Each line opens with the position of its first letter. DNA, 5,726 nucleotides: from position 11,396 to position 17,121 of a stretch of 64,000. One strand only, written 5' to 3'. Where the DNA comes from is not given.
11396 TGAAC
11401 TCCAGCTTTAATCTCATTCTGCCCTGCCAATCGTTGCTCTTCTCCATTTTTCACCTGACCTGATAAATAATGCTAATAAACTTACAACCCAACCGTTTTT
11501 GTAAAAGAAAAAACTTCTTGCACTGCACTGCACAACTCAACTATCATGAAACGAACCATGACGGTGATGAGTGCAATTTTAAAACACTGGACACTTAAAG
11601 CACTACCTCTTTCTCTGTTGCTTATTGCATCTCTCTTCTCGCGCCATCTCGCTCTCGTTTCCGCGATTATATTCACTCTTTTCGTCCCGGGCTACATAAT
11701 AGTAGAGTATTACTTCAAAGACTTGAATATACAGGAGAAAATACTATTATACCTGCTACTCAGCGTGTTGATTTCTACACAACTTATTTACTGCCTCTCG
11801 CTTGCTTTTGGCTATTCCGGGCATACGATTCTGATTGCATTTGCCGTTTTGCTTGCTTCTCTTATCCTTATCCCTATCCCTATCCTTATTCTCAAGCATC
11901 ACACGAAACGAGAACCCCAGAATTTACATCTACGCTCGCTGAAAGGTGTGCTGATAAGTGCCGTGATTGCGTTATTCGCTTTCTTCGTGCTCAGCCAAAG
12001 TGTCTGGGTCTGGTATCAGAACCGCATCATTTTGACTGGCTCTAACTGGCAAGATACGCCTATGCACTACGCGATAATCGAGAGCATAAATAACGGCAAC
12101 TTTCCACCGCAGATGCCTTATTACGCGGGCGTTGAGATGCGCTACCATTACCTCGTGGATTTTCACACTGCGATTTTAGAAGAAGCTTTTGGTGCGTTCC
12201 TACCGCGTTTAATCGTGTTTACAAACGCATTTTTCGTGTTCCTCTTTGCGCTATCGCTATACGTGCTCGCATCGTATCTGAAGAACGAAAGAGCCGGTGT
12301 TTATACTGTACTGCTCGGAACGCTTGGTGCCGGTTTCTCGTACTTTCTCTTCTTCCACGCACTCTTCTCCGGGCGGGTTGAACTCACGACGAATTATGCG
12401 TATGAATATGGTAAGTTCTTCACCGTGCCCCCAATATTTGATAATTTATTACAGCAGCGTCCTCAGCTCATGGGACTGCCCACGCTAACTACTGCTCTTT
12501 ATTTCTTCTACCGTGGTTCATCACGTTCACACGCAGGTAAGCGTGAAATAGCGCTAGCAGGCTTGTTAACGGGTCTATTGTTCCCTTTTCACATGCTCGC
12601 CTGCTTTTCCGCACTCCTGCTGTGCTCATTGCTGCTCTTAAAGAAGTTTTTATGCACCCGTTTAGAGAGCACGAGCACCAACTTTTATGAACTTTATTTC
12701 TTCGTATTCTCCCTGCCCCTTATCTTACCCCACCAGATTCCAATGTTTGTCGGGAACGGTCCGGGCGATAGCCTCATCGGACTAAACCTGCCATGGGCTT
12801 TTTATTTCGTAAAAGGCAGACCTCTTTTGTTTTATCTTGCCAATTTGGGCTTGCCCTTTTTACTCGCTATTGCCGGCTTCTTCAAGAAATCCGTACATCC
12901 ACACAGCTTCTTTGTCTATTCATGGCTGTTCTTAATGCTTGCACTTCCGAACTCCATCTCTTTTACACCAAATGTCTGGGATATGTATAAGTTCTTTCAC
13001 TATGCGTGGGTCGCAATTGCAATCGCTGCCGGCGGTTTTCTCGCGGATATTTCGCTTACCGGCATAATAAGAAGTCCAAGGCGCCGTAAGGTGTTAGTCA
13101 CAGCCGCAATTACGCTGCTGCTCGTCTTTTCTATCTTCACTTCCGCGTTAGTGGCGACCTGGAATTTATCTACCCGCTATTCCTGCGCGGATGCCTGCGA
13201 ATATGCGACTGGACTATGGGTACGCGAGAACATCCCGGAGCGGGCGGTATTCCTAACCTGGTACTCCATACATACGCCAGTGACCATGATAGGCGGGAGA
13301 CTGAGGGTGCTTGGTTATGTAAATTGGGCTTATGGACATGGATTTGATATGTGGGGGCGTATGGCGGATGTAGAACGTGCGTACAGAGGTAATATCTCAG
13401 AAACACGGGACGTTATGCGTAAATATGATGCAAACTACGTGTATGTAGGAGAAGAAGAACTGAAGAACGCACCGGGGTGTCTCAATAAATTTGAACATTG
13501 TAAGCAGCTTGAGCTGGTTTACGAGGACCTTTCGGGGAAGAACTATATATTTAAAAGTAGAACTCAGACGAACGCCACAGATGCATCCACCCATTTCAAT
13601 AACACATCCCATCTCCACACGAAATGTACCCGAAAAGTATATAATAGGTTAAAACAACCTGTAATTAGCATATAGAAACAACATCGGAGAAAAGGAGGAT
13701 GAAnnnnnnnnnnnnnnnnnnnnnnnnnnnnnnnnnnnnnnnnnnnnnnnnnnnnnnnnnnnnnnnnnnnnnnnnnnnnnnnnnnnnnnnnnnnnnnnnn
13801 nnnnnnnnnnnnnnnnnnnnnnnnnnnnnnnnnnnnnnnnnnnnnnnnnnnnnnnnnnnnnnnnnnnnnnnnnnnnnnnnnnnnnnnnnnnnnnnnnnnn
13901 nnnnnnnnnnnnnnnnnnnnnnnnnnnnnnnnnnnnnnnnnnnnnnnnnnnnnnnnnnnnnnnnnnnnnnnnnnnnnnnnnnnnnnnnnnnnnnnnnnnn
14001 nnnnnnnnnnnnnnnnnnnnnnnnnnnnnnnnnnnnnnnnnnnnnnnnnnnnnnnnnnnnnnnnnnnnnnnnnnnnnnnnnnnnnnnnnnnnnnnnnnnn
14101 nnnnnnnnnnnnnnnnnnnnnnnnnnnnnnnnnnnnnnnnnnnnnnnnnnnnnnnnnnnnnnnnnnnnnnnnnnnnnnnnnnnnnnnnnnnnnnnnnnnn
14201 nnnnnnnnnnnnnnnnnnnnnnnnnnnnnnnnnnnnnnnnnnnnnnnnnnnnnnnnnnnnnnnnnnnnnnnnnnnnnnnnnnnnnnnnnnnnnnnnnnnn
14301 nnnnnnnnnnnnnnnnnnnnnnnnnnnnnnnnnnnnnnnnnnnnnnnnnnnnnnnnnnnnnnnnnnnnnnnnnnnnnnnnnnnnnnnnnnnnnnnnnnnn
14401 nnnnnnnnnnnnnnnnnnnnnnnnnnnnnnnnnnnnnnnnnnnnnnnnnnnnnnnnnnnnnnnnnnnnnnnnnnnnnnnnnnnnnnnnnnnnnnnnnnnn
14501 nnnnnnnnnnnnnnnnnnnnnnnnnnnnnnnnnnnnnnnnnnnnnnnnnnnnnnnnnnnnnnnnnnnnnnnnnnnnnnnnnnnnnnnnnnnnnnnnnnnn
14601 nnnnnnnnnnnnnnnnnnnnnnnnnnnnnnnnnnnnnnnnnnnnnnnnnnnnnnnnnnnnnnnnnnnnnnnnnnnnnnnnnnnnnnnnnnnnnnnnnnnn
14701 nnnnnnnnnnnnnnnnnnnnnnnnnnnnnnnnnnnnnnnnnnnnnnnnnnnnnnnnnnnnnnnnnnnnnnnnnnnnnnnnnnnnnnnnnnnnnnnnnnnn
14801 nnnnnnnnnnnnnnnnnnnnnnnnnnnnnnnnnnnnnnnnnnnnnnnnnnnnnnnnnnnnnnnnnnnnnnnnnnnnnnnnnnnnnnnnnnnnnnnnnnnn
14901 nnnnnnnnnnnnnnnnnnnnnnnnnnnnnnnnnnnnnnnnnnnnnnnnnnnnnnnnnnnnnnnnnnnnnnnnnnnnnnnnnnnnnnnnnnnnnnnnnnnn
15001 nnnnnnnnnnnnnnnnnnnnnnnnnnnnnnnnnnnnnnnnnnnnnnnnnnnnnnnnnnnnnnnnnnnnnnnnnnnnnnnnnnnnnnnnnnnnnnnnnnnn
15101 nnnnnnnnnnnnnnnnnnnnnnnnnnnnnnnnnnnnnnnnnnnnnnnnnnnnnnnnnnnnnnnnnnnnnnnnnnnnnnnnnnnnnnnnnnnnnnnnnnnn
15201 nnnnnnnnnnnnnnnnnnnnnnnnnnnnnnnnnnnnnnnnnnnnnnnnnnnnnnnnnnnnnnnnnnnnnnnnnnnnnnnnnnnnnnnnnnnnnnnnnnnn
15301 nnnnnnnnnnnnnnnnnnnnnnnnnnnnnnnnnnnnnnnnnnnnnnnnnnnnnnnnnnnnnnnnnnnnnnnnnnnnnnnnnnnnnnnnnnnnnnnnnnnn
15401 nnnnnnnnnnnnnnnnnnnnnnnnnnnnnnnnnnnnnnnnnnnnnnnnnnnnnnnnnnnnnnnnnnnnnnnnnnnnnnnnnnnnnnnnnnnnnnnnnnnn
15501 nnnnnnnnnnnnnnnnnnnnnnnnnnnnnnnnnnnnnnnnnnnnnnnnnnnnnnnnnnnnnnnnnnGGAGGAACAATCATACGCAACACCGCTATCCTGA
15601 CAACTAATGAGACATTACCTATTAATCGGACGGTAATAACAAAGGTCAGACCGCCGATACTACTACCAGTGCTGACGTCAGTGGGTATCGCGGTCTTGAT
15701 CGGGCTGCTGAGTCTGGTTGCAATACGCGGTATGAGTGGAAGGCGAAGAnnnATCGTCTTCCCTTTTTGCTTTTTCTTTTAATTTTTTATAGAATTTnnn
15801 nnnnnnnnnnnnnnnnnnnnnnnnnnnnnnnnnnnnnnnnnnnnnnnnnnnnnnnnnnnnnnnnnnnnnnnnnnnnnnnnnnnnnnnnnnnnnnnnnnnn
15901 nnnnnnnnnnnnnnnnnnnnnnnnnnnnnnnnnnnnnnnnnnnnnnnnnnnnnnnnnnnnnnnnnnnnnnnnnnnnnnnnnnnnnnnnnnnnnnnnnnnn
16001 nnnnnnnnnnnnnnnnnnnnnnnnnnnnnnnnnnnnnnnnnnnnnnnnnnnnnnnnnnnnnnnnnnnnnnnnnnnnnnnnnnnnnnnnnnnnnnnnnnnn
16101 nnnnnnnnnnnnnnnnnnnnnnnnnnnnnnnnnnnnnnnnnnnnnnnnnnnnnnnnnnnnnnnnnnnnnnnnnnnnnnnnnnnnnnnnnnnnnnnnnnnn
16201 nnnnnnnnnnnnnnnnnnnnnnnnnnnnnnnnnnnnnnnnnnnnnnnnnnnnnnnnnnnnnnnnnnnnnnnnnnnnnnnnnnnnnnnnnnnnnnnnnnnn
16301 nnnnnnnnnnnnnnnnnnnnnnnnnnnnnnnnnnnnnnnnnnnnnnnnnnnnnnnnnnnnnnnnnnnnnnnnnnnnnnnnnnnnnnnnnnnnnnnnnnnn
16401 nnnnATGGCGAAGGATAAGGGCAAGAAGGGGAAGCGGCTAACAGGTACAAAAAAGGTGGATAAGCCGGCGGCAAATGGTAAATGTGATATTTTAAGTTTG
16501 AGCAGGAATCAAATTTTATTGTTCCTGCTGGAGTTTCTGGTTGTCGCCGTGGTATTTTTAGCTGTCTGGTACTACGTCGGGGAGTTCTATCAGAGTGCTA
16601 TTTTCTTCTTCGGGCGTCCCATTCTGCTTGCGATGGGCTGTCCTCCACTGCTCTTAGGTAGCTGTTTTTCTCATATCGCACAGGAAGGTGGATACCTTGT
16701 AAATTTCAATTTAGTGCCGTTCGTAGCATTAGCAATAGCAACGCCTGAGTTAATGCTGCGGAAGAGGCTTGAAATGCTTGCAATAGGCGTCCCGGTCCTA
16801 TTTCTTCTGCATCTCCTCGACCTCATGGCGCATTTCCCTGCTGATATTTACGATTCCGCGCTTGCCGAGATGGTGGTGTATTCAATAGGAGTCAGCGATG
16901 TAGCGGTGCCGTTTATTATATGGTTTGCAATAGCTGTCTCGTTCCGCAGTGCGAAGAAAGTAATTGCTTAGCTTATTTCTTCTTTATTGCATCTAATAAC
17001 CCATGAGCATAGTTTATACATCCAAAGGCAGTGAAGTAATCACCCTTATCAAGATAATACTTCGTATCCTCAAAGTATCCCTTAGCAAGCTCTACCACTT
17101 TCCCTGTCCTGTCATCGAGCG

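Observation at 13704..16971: vWA + DUF11 adhesin-like protein with a ~0.37-kb near-identical tandem duplication, followed by a short exosortase/archaeosortase-family gene and a second Lys-rich membrane protein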

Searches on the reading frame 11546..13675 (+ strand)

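Call 3: search_protein_families(library=ncbifam, proteins=[window:11546-13675:+], max_evalue=1)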
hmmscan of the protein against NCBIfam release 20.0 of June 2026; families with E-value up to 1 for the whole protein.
window:11546-13675:+ (709 aa): 3 families
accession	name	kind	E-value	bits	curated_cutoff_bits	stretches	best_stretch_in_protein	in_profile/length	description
TIGR03662.1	Chlor_Arch_YYY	subfamily_domain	3e-10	39.4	300.25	3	480-667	515-724/727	chlor_Arch_YYY domain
NF041589.1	PepG1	equivalog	0.028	14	70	1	508-536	5-34/47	type I toxin-antitoxin system toxin PepG1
NF033853.2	KPN_two_small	subfamily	0.034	13.7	33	1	230-249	9-28/37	small membrane protein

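Call 4: search_protein_families(library=pfam, proteins=[window:11546-13675:+], max_evalue=1)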
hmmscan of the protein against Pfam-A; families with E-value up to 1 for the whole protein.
window:11546-13675:+ (709 aa): 0 families

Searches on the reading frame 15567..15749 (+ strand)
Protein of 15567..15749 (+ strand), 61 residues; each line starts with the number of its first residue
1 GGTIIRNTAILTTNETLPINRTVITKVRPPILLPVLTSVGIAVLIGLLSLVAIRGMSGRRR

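Call 8: search_protein_families(library=ncbifam, proteins=[window:15567-15749:+], max_evalue=10)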
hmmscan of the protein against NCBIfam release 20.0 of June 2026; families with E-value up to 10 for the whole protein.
seq(61 aa): 0 families

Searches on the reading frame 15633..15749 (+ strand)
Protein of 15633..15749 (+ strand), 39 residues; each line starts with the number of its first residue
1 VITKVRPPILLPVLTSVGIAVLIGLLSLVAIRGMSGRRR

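Call 8: search_protein_families(library=ncbifam, proteins=[window:15639-15749:+], max_evalue=10)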
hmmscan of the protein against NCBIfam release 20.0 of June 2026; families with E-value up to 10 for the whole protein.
seq(37 aa): 1 family
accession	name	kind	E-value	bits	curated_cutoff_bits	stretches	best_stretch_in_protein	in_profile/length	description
NF033207.2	midcut_by_XrtH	subfamily_domain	0.15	12.1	45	1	9-35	37-63/175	midcut-by-XrtH protein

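Call 27: search_protein_families(library=ncbifam, proteins=[window:15633-15749:+], max_evalue=10)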
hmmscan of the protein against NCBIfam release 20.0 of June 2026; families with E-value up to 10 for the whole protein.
seq(39 aa): 1 family
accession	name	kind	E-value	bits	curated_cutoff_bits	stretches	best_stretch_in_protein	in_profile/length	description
NF033207.2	midcut_by_XrtH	subfamily_domain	0.14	12.2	45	1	11-37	37-63/175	midcut-by-XrtH protein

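Call 28: search_protein_families(library=pfam, proteins=[window:15633-15749:+], max_evalue=10)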
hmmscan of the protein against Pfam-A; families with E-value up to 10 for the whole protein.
seq(39 aa): 1 family
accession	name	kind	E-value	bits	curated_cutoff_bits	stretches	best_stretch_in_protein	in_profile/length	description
PF18422.6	TNFR_16_TM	-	0.074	13.7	25.6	1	10-31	6-27/38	Tumor necrosis factor receptor member 16 trans-membrane domain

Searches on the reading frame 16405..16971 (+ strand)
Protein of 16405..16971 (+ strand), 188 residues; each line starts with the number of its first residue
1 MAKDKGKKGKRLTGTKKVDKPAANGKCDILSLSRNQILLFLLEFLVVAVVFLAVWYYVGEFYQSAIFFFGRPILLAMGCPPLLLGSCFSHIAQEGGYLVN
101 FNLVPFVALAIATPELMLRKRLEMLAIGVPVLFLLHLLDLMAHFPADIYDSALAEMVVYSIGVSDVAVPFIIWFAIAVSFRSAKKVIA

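Call 3: search_protein_families(library=ncbifam, proteins=[window:16405-16971:+], max_evalue=1)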
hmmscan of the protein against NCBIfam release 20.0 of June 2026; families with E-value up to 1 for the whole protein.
window:16405-16971:+ (188 aa): 1 family
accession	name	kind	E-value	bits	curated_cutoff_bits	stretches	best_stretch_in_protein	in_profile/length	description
NF041730.1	XrtH_assoc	equivalog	0.15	11.8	35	1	101-146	90-133/184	exosortase H-associated membrane protein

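Call 4: search_protein_families(library=pfam, proteins=[window:16405-16971:+], max_evalue=1)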
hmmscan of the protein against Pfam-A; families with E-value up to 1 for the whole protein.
window:16405-16971:+ (188 aa): 0 families

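Call 13: find_homologous_proteins(query=window:16405-16971:+)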
Query window:16405-16971:+ (188 aa): 66 proteins with E <= 0.001 among 554 candidates.
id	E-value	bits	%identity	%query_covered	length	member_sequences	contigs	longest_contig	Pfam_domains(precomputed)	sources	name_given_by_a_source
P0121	1.9e-116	404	100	100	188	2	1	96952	-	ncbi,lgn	ncbi:MAG: hypothetical protein WAV32_00600 [Halobacteriota archaeon]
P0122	4.8e-79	282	71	98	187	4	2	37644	-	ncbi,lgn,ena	-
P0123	3.6e-75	270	70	97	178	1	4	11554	-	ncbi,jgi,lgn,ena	-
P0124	1.7e-63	232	68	79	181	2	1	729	-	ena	-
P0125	2.4e-63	231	64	91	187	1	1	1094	-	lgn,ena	-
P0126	9.5e-59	216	67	77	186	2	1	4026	-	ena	-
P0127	5.3e-54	201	59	98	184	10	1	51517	-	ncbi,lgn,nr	ncbi:hypothetical protein C5S31_12355 [ANME-1 cluster archaeon GoMg2]|nr:hypothetical protein [ANME-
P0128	2.1e-53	199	56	93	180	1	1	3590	-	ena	-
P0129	2.7e-53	199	60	91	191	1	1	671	-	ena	-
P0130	4.2e-53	198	64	79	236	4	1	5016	-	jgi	-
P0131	1.8e-52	196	61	83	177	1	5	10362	-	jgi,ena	-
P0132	2.7e-52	195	61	83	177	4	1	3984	-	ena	-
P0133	3.1e-52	195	55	98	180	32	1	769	-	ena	-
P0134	5.1e-52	194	59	90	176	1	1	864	-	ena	-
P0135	5.6e-52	194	59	85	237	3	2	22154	-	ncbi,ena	-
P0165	4.8e-45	172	56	86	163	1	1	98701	-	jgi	jgi:uncharacterized MnhB-related membrane protein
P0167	1.2e-43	167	55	83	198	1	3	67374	-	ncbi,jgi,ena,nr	ncbi:MAG TPA: hypothetical protein VMW67_01480 [Desulfobacteria bacterium]|nr:hypothetical protein [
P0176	4.8e-40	155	48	97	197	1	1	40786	-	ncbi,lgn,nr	ncbi:MAG: hypothetical protein JW878_08750 [Methanomicrobia archaeon]|nr:hypothetical protein [Metha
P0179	2.0e-36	144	44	94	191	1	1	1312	-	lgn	-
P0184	1.3e-33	134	45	94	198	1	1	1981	-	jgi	jgi:hypothetical protein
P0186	4.9e-33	133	46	94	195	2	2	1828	-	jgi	jgi:hypothetical protein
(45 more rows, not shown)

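Call 18: search_protein_families(library=ncbifam, alignment_id=A1, max_evalue=1)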
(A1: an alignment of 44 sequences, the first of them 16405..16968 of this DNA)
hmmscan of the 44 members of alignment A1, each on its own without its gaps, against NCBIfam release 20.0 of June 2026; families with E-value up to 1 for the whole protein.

A. member 1, window:16405-16968:+ (188 aa): 1 family
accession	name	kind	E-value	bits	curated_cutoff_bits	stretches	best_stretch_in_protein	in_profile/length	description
NF041730.1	XrtH_assoc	equivalog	0.15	11.8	35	1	101-146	90-133/184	exosortase H-associated membrane protein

B. families by the number of members that match (of 44 scanned): 20 families
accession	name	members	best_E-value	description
NF041730.1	XrtH_assoc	21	1.6e-07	exosortase H-associated membrane protein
NF033505.2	paceosortase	19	0.0077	pacearchaeosortase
NF003751.0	PRK05346.2-2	3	0.041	Na(+)-translocating NADH-quinone reductase subunit C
NF047904.1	MmDecMmdE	3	0.066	methylmalonyl-CoA decarboxylase subunit epsilon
NF033896.2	MFS_LfrA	2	0.021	efflux MFS transporter LfrA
NF007887.0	PRK10591.2-1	2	0.048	hypothetical protein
NF045974.1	conju_CD1108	2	0.21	CD1108 family mobile element protein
NF002597.0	PRK02251.2-3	2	0.34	putative septation inhibitor protein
TIGR01218.1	Gpos_tandem_5TM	1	0.03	tandem five-TM protein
NF007952.0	PRK10671.1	1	0.043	copper-exporting P-type ATPase CopA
NF050101.1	SepX_GlpR_4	1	0.044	divisome protein SepX/GlpR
TIGR01494.1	ATPase_P-type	1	0.056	HAD-IC family P-type ATPase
NF009311.0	PRK12670.1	1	0.065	putative monovalent cation/H+ antiporter subunit G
NF040950.1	archin_ph_syn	1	0.078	archaetidylinositol phosphate synthase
TIGR02588.1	TIGR02588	1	0.081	TIGR02588 family protein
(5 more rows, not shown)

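Call 31: predict_structure(alignment_id=A3)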
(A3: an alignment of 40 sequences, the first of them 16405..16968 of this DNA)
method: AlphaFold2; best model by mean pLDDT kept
length: 188 residues; sequences in the alignment: 40
mean_pLDDT: 82.1   pTM: 0.74
mean pLDDT of the five models: 82.1, 82.1, 80.6, 75.0, 71.0
residues with pLDDT >= 90: 87; 70-90: 58; 50-70: 24; < 50: 19
segments of 3 or more residues with pLDDT < 50: 1-8, 12-20
pLDDT, mean of each block of 10 residues (from residue 1): 45 48 57 90 96 89 90 92 80 63 93 93 96 93 86 90 92 92 75
secondary structure, 60 per line:
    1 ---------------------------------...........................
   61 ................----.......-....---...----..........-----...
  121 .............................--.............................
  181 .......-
elements in order: H34-76 H81-87 H89-92 H103-112 H118-149 H152-187

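Call 49: search_solved_structures(query=A1, max_evalue=1)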
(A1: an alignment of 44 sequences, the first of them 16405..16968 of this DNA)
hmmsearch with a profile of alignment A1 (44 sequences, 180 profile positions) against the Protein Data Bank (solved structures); distinct sequences matched with E-value up to 1: 1.
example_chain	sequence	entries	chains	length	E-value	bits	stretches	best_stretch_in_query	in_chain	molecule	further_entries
9cl6_B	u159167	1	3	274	0.32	13.7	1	35-67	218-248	Ammonia monooxygenase alpha subunit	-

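Call 82: search_protein_families(library=ncbifam, proteins=[P0165, P0167, P0176, P0184, P0186, P0179], max_evalue=0.5)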
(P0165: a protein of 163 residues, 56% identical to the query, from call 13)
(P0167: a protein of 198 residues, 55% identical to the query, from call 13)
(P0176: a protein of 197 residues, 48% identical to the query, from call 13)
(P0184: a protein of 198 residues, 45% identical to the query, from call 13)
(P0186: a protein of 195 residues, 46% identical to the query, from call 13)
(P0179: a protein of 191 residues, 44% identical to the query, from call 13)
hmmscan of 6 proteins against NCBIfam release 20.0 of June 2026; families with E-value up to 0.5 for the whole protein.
P0165 (163 aa): 0 families

P0167 (198 aa): 3 families
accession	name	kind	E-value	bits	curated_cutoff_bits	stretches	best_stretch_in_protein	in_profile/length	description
NF041730.1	XrtH_assoc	equivalog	0.032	14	35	1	104-146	90-130/184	exosortase H-associated membrane protein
NF003751.0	PRK05346.2-2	equivalog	0.1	11.6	630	1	42-100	14-67/320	Na(+)-translocating NADH-quinone reductase subunit C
NF002597.0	PRK02251.2-3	equivalog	0.4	11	120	1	8-67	7-61/93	putative septation inhibitor protein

P0176 (197 aa): 3 families
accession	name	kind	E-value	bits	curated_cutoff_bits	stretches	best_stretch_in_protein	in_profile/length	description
NF041730.1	XrtH_assoc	equivalog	0.018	14.8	35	1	104-146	90-130/184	exosortase H-associated membrane protein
NF033505.2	paceosortase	exception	0.024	14.7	80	1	46-183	19-143/167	pacearchaeosortase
NF045974.1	conju_CD1108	subfamily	0.38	10.5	100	1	5-72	14-82/190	CD1108 family mobile element protein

P0184 (198 aa): 0 families

P0186 (195 aa): 0 families

P0179 (191 aa): 3 families
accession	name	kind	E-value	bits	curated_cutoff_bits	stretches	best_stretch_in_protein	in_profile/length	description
NF041730.1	XrtH_assoc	equivalog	0.021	14.6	35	1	102-144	88-128/184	exosortase H-associated membrane protein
NF033505.2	paceosortase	exception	0.043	13.9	80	1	37-145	14-109/167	pacearchaeosortase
TIGR02588.1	TIGR02588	hypoth_equivalog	0.081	12.9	95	1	125-181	3-55/122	TIGR02588 family protein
